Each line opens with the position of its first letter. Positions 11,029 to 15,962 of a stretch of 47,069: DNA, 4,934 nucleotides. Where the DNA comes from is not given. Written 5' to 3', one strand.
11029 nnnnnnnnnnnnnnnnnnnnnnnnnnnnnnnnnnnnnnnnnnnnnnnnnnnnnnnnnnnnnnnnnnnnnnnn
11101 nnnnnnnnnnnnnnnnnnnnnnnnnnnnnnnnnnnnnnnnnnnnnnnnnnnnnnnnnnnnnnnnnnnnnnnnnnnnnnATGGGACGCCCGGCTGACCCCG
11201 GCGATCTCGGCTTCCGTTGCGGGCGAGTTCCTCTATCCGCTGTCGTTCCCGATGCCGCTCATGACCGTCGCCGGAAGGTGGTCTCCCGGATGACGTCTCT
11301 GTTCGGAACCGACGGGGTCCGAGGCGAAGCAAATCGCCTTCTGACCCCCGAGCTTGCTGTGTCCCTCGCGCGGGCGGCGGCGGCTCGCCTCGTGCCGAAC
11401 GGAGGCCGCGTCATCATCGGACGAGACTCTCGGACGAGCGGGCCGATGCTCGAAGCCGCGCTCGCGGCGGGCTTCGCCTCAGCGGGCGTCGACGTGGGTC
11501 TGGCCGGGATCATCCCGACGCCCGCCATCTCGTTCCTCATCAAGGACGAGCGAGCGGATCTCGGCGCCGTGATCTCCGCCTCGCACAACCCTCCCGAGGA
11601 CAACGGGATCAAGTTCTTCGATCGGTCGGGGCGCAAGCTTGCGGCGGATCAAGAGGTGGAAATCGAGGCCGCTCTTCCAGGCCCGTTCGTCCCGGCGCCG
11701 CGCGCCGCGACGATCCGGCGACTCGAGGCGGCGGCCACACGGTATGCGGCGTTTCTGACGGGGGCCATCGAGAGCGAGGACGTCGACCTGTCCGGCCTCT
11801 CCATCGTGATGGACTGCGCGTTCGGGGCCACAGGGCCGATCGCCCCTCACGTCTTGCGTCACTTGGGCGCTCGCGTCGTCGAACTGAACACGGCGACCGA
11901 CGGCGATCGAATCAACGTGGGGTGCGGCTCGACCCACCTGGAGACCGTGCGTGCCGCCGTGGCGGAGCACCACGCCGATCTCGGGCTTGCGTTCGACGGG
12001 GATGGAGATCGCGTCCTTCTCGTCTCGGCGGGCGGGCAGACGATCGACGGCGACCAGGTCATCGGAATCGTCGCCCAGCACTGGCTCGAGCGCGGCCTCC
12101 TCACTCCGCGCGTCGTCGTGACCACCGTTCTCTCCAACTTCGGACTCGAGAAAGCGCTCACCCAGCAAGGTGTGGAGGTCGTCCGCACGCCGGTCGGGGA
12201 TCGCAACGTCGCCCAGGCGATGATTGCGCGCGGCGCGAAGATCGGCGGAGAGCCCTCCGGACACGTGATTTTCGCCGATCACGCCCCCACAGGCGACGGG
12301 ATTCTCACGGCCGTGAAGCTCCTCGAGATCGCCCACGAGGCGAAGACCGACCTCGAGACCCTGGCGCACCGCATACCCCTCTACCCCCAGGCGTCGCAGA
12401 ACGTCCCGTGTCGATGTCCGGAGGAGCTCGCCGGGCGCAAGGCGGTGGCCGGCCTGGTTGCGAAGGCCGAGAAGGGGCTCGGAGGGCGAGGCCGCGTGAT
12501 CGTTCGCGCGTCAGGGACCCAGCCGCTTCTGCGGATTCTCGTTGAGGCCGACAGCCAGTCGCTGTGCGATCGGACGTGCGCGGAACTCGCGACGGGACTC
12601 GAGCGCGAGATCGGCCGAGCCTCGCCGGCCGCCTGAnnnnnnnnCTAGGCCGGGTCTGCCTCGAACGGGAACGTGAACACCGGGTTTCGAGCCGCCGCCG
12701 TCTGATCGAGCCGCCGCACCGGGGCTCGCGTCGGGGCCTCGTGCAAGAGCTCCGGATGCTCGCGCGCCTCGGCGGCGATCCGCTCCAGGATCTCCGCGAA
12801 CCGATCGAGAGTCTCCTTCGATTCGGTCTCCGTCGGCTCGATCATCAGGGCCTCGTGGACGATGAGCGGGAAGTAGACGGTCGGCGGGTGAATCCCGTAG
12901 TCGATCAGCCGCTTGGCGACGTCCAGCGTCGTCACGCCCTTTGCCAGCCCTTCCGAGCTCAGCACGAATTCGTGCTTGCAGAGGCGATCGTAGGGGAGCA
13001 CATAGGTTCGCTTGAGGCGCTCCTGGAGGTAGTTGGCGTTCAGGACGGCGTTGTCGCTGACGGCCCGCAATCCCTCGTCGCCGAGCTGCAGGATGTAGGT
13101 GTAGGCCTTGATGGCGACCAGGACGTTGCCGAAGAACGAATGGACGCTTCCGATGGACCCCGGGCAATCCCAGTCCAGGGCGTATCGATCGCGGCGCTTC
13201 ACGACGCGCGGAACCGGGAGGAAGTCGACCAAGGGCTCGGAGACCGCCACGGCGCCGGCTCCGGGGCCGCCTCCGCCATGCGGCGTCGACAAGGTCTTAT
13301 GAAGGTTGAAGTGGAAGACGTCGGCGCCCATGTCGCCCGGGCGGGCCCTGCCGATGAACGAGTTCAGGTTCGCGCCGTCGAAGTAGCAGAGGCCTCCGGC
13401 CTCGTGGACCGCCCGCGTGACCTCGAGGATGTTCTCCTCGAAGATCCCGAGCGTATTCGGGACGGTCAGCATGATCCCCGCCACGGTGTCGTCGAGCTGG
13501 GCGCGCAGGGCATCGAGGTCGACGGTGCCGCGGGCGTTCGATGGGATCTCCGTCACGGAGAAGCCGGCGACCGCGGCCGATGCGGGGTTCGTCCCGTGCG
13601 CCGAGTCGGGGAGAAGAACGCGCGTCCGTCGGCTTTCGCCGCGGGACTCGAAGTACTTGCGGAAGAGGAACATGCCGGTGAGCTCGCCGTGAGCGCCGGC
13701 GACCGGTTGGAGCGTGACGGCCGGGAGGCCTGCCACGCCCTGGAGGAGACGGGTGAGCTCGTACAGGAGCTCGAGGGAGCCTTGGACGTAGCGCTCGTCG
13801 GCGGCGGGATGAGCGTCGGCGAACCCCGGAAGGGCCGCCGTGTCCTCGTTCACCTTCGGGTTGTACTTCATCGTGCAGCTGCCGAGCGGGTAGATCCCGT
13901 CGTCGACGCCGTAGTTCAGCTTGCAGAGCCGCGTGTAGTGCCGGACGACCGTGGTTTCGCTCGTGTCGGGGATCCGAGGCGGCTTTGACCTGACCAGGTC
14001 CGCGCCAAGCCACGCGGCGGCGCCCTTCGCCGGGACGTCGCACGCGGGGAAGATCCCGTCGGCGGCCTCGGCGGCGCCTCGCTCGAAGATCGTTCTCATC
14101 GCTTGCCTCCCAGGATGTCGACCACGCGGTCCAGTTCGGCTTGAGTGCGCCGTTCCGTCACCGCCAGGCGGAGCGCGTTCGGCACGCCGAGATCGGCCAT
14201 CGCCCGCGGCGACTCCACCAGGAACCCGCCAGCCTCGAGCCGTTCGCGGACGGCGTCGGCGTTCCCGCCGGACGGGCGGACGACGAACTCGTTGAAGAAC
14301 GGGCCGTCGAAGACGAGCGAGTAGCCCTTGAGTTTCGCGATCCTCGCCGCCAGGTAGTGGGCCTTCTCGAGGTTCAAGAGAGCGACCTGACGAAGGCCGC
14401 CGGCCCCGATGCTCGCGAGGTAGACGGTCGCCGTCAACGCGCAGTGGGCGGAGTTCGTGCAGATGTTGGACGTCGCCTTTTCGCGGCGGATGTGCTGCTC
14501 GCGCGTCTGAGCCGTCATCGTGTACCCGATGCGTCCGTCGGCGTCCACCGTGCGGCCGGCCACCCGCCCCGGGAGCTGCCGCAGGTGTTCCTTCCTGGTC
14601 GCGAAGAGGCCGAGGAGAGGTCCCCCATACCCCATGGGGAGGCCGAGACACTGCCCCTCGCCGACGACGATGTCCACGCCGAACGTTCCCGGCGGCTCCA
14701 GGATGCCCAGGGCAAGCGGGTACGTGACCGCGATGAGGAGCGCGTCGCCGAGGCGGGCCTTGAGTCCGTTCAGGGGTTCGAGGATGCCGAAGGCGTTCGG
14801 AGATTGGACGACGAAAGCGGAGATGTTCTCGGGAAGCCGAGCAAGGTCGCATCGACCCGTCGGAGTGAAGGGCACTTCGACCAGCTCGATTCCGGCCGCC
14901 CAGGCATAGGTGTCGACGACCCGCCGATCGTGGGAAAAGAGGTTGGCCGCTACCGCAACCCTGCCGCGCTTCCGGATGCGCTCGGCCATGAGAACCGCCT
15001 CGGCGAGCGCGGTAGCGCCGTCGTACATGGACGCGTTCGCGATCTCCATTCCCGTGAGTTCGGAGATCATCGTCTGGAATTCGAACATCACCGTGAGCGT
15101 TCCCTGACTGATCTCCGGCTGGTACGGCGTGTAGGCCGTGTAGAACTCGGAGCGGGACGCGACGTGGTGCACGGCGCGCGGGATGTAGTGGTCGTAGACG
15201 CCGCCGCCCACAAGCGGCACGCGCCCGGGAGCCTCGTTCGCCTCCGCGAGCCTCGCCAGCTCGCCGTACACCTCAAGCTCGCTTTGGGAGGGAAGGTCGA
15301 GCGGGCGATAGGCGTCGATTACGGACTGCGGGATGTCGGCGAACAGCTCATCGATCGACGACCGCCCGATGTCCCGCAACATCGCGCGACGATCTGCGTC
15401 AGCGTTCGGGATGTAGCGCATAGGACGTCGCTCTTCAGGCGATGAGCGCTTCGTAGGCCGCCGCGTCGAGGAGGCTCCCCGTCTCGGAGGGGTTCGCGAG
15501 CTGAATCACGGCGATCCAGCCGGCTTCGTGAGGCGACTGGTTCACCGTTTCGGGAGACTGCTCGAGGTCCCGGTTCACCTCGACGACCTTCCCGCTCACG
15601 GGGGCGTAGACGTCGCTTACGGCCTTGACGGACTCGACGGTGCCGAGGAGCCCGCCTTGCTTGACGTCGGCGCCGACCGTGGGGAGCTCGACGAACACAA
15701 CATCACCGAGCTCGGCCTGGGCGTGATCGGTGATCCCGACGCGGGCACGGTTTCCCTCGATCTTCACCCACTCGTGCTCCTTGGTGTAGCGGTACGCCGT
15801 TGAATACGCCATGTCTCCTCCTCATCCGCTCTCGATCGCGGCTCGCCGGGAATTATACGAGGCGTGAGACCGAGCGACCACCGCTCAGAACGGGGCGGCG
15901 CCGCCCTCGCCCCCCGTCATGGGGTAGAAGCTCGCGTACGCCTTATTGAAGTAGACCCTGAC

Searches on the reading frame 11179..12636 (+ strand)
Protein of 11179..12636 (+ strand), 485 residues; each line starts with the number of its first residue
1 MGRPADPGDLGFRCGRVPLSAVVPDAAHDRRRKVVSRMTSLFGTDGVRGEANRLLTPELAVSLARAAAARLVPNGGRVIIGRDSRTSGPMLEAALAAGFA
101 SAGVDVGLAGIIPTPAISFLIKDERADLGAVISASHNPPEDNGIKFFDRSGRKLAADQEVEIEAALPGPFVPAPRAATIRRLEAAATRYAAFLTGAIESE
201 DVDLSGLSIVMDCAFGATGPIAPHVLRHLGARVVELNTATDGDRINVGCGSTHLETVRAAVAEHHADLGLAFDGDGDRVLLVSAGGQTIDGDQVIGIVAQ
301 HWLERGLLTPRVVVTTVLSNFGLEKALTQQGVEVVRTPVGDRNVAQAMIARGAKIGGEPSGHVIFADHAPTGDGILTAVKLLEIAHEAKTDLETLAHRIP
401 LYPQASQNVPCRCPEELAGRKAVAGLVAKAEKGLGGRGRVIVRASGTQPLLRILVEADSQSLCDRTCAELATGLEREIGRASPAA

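Call 10: search_protein_families(library=pfam, proteins=[window:11179-12636:+], max_evalue=0.001)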
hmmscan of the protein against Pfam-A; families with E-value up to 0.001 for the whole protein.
window:11179-12636:+ (485 aa): 4 families
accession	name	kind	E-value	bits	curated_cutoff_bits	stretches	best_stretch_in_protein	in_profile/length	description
PF02878.22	PGM_PMM_I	-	1.1e-41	142.2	22.5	1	41-165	3-130/138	Phosphoglucomutase/phosphomannomutase, alpha/beta/alpha domain I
PF02880.22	PGM_PMM_III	-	1.1e-32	113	20.7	1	290-398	1-110/115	Phosphoglucomutase/phosphomannomutase, alpha/beta/alpha domain III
PF02879.22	PGM_PMM_II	-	5.2e-17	62.7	29.3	1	188-284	2-101/103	Phosphoglucomutase/phosphomannomutase, alpha/beta/alpha domain II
PF00408.26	PGM_PMM_IV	-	1.1e-15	57.9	23.1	1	411-471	4-66/68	Phosphoglucomutase/phosphomannomutase, C-terminal domain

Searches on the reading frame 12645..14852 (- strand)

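Call 55: search_protein_families(library=pfam, proteins=[window:12645-14852:-], max_evalue=0.001)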
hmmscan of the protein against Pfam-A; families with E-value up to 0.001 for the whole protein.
window:12645-14852:- (735 aa): 3 families
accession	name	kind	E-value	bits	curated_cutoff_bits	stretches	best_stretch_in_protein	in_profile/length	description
PF21478.3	GcvP2_C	-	4.2e-27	94.9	27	1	599-698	2-104/122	Glycine dehydrogenase, C-terminal domain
PF02347.22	GDC-P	-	6.7e-06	25.6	26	0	433-546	182-284/429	Glycine cleavage system P-protein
PF00266.25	Aminotran_5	-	2.3e-05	24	21.5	1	428-526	111-207/371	Aminotransferase class-V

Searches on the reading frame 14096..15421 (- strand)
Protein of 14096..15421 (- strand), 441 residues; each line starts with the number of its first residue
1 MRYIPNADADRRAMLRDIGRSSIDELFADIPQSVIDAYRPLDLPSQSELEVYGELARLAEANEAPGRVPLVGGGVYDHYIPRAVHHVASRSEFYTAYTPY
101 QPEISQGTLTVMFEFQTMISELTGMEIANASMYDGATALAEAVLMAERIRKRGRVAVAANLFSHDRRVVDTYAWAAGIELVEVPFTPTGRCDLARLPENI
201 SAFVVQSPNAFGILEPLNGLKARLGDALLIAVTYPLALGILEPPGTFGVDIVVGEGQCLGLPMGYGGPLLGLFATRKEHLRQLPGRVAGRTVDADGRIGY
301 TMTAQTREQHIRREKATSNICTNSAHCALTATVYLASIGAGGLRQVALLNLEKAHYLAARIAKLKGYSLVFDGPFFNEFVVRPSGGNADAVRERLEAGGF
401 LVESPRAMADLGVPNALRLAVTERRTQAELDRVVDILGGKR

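Call 10: search_protein_families(library=pfam, proteins=[window:14096-15421:-], max_evalue=0.001)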
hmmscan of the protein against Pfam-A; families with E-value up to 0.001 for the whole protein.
window:14096-15421:- (441 aa): 1 family
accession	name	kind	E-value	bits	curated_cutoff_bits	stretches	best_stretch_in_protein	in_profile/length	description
PF02347.22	GDC-P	-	1.9e-120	403.1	26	1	1-437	1-429/429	Glycine cleavage system P-protein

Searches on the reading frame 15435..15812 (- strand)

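Call 10: search_protein_families(library=pfam, proteins=[window:15435-15812:-], max_evalue=0.001)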
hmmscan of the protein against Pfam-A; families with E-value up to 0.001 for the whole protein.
window:15435-15812:- (125 aa): 3 families
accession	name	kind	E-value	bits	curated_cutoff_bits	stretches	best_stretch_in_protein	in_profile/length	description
PF01597.25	GCV_H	-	1.7e-44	151.1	22.2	1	8-123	2-118/122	Glycine cleavage H-protein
PF00364.28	Biotin_lipoyl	-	0.00026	21.2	22.1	1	45-82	22-59/73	Biotin-requiring enzyme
PF13375.12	RnfC_N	-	0.00079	19.9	25.6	1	45-90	47-91/101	RnfC Barrel sandwich hybrid domain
